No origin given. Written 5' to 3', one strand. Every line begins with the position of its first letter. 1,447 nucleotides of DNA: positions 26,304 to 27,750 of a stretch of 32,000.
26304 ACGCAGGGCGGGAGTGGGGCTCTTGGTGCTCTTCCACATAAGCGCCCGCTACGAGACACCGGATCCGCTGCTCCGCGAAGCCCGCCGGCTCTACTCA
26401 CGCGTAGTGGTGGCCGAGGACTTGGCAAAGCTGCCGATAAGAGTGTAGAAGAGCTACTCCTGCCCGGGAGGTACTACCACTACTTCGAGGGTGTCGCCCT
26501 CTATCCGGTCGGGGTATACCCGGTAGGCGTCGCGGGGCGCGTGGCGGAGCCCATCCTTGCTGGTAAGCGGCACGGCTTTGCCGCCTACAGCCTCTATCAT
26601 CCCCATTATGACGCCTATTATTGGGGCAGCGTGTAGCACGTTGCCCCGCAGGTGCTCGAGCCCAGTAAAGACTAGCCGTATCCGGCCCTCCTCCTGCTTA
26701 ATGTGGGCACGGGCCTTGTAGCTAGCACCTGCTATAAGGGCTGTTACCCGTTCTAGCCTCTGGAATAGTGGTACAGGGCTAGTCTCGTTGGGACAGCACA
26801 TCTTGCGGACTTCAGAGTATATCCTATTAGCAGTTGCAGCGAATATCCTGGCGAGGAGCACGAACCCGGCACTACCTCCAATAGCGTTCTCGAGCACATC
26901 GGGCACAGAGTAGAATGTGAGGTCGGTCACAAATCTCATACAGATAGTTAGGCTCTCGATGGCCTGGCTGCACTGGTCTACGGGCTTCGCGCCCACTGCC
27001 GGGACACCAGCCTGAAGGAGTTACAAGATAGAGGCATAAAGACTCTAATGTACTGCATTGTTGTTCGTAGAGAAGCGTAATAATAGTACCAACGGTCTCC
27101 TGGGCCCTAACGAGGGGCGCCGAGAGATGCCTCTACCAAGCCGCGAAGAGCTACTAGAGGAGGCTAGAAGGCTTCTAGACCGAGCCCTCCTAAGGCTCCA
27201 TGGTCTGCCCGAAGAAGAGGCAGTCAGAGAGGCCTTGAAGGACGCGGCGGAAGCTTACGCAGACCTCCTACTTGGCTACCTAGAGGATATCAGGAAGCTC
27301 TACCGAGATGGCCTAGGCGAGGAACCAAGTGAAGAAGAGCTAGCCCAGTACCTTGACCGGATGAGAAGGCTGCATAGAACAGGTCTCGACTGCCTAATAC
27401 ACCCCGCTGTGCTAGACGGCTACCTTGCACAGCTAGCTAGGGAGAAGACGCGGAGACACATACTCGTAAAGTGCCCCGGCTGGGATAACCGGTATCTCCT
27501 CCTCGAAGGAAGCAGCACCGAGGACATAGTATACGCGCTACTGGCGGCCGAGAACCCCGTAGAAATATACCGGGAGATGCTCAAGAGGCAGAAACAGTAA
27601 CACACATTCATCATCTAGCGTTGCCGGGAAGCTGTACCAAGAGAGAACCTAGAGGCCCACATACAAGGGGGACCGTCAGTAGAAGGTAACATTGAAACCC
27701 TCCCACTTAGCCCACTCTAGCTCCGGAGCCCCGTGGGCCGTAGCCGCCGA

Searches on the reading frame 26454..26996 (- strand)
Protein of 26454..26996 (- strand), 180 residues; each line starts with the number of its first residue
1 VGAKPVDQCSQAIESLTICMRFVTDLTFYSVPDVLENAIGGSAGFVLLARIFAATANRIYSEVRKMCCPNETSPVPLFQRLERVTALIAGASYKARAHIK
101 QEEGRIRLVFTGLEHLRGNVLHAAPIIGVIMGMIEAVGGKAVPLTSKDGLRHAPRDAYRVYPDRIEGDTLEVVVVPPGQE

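Call 49: search_protein_families(library=pfam, proteins=[window:26454-26996:-], max_evalue=0.01)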
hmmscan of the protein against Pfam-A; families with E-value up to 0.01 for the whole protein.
window:26454-26996:- (180 aa): 0 families

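Call 71: search_solved_structures(query=window:26454-26996:-, max_evalue=1)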
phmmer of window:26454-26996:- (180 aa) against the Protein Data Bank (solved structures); distinct sequences matched with E-value up to 1: 4.
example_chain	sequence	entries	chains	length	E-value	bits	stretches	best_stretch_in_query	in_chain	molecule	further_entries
4n6v_2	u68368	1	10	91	0.21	14.7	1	54-115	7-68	Cystatin-B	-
4f7g_B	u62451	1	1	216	0.24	14.5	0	54-137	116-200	Talin-1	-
4cw4_A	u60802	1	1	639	0.78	12.8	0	78-171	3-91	BETA-KETOACYL SYNTHASE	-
4xgt_A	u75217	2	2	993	0.98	12.5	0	19-92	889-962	FRQ-interacting RNA helicase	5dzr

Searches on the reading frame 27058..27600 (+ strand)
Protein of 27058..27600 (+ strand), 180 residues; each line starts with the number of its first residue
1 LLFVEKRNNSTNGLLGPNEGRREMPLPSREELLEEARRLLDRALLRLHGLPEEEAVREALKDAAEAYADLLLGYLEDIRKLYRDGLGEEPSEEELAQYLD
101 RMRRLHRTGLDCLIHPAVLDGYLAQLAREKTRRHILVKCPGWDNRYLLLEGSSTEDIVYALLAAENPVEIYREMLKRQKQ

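Call 49: search_protein_families(library=pfam, proteins=[window:27058-27600:+], max_evalue=0.01)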
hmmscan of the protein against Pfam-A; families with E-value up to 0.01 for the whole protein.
window:27058-27600:+ (180 aa): 0 families

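Call 70: search_solved_structures(query=window:27058-27600:+, max_evalue=1)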
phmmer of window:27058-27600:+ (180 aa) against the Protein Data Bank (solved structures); distinct sequences matched with E-value up to 1: 9.
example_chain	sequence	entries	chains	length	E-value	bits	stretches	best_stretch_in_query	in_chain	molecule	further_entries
5mfb_A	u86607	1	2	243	0.00025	24.3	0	53-96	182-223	YIII(Dq)4CqI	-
4d4e_A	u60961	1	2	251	0.014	18.6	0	50-85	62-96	ARMADILLO REPEAT PROTEIN ARM00016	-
11cy_A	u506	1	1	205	0.014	18.6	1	18-83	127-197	ZnO5_baseKO_ES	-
11ce_A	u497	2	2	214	0.014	18.6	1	18-83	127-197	The protease-Zn (II) complex of Zn5 | Zn5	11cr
4d49_A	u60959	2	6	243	0.049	16.9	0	50-85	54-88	ARMADILLO REPEAT PROTEIN ARM00027 | YIII(Dq.V1)4CPAF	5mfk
5mfi_A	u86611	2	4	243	0.084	16.1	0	52-96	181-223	YIII(Dq.V2)4CqI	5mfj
2yv7_A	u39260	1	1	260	0.6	13.3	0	107-147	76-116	CG10997-PA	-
6vg7_A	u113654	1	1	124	0.64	13.2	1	26-65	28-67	De novo designed protein RO2_25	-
5e0e_A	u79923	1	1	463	0.69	13.1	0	93-135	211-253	Cytochrome P450 family 2 subfamily B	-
